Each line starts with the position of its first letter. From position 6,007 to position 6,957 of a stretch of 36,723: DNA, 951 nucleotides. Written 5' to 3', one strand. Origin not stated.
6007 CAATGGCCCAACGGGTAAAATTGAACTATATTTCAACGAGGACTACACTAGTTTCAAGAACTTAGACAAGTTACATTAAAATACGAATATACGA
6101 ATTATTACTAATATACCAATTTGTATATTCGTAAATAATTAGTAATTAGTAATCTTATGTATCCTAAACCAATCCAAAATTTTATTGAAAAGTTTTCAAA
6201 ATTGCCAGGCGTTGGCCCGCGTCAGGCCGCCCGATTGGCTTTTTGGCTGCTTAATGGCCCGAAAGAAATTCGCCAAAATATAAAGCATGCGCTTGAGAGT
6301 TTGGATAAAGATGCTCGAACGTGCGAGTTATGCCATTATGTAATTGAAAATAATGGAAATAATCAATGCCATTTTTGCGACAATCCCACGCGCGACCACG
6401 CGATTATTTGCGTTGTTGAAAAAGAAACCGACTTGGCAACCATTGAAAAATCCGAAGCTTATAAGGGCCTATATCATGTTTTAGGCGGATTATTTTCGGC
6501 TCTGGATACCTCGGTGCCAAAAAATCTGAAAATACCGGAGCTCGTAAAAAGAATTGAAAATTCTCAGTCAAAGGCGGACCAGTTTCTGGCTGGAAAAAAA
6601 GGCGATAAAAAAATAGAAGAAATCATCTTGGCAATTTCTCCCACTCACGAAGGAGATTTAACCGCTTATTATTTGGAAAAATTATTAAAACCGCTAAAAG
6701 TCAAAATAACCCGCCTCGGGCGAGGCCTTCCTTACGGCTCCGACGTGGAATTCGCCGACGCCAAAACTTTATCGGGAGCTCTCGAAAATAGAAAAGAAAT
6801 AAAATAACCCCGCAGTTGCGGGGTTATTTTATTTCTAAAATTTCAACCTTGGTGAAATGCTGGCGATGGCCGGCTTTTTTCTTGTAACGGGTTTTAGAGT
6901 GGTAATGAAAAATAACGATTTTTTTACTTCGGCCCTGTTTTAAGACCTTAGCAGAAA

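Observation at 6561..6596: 36-nt GC-rich twin-hairpin element embedded in frame in recR (copy R of a 3-copy family)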

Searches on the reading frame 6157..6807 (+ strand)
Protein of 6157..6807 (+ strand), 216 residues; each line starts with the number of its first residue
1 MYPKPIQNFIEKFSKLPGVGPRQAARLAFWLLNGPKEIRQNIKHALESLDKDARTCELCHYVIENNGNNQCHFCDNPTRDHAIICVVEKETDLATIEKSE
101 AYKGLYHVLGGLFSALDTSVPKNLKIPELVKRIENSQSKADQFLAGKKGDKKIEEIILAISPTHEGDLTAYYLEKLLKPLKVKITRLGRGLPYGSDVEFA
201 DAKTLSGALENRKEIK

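Call 11: search_protein_families(library=pfam, proteins=[window:6157-6807:+])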
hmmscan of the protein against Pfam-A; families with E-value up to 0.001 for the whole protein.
window:6157-6807:+ (216 aa): 4 families
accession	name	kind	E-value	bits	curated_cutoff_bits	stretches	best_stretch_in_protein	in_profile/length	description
PF13662.12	Toprim_4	-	4.4e-21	75.3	25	1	83-187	2-84/85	Toprim domain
PF21176.3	RecR_HhH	-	5.4e-11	42.6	27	1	6-47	1-42/45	RecR, helix-hairpin-helix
PF01751.28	Toprim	-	9.5e-10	39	23.1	1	84-186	2-95/96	Toprim domain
PF21175.2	RecR_C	-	2.4e-07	30.5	22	1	190-213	1-24/24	RecR, C-terminal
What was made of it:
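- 6157..6807 (+): recR ORF (216 aa) that hosts the element. The insert lies in the linker inside the Toprim region. Pfam RecR_HhH, Toprim_4 and RecR_C (call 11).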

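Call 24: find_homologous_proteins(query=window:6157-6804:+)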
Query window:6157-6804:+ (216 aa): 4653 proteins with E <= 0.001 among 5057 candidates; the best 120 are listed.
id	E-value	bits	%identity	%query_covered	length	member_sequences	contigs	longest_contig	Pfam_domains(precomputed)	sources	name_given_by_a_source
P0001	4.2e-141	486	100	100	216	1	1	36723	PF13662.13,PF21176.4,PF01751.29,PF21175.3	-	-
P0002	1.3e-120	419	85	100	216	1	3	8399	PF13662.13,PF21176.4,PF01751.29,PF21175.3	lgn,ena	-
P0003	5.7e-119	413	85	100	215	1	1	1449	PF13662.13,PF21176.4,PF01751.29,PF21175.3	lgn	-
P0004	9.0e-115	399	83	100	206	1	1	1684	PF13662.13,PF21176.4,PF01751.29,PF21175.3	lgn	-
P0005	2.2e-113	395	83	100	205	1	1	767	PF13662.13,PF21176.4,PF01751.29,PF21175.3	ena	-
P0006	3.7e-113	394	82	100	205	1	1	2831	PF13662.13,PF21176.4,PF01751.29,PF21175.3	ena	-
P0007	4.2e-113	394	83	100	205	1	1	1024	PF13662.13,PF21176.4,PF01751.29,PF21175.3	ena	-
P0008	5.6e-113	394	83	100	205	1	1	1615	PF13662.13,PF21176.4,PF01751.29,PF21175.3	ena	-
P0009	7.0e-113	393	81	100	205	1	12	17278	PF13662.13,PF21176.4,PF01751.29,PF21175.3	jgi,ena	-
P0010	9.4e-113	393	81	100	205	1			PF13662.13,PF21176.4,PF01751.29,PF21175.3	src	-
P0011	9.8e-113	393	82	100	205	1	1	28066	PF13662.13,PF21176.4,PF01751.29,PF21175.3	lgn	-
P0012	1.1e-112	393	84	100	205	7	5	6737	PF13662.13,PF21176.4,PF01751.29,PF21175.3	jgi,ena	-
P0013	1.5e-112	392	83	100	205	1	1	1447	PF13662.13,PF21176.4,PF01751.29,PF21175.3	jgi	-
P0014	1.7e-112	392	82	100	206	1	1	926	PF13662.13,PF21176.4,PF01751.29,PF21175.3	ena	-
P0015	2.0e-112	392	82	100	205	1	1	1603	PF13662.13,PF21176.4,PF01751.29,PF21175.3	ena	-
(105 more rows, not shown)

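Call 26: find_encoding_contigs(protein=P0002, flank=4000, max_places=2)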
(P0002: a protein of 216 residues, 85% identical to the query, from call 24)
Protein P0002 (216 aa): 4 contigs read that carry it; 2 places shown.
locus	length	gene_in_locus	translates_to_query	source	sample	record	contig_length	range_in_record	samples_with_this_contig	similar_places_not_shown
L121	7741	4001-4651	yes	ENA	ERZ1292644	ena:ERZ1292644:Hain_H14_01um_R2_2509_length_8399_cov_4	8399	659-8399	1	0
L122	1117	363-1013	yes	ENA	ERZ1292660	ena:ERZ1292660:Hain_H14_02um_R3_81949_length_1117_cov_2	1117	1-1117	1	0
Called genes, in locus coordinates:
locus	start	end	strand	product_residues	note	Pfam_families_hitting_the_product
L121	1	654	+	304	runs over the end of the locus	PF01544:CorA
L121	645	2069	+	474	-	PF01406:tRNA-synt_1e, PF09334:tRNA-synt_1g (faint)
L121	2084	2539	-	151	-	PF00293:NUDIX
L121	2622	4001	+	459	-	PF00772:DnaB, PF13481:AAA_25, PF03796:DnaB_C, PF06745:ATPase (faint)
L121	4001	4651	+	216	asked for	PF21176:RecR_HhH, PF01751:Toprim, PF13662:Toprim_4, PF21175:RecR_C (weak)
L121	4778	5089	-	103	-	PF00829:Ribosomal_L21p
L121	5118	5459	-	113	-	-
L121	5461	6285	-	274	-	PF06550:SPP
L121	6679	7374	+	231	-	PF00561:Abhydrolase_1, PF12146:Hydrolase_4, PF12697:Abhydrolase_6, PF00561:Abhydrolase_1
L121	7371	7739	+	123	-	?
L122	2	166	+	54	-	?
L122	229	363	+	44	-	PF03796:DnaB_C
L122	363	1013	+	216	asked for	PF21176:RecR_HhH, PF01751:Toprim, PF13662:Toprim_4, PF21175:RecR_C (weak)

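Call 27: find_encoding_contigs(protein=P0003, flank=1000, max_places=1)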
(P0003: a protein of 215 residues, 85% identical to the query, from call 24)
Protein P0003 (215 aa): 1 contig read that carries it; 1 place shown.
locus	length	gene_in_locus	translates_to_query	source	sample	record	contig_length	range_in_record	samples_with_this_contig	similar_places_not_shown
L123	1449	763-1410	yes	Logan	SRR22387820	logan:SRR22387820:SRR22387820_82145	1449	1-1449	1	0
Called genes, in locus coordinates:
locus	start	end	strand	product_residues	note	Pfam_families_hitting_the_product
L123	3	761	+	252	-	?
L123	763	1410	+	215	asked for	PF21176:RecR_HhH, PF01751:Toprim, PF13662:Toprim_4, PF21175:RecR_C (weak)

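Call 28: find_encoding_contigs(protein=P0011, flank=10000, max_places=1)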
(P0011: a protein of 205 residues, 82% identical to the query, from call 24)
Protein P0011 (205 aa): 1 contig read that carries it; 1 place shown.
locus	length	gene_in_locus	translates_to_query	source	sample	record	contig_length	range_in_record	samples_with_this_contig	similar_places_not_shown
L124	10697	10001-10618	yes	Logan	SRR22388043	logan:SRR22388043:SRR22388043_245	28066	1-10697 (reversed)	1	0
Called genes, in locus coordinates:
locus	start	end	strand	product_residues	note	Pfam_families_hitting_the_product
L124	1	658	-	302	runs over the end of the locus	PF18075:FtsX_ECD, PF02687:FtsX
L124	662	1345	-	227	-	PF00931:NB-ARC (faint), PF00005:ABC_tran, PF13304:AAA_21 (faint)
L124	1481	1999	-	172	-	-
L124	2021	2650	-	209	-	PF00226:DnaJ, PF01556:DnaJ_C (weak)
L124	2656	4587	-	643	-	PF00012:HSP70, PF06723:MreB_Mbl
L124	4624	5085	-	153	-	PF01025:GrpE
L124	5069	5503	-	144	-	PF03444:WHD_HrcA (weak), PF08220:HTH_DeoR (weak), PF08279:HTH_11 (weak)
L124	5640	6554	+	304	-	PF01544:CorA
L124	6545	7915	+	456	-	PF01406:tRNA-synt_1e, PF01921:tRNA-synt_1f (faint), PF09334:tRNA-synt_1g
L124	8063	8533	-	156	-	PF00293:NUDIX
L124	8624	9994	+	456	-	PF00772:DnaB, PF13481:AAA_25, PF03796:DnaB_C, PF06745:ATPase (weak)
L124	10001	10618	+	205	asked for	PF21176:RecR_HhH, PF01751:Toprim, PF13662:Toprim_4, PF21175:RecR_C (weak)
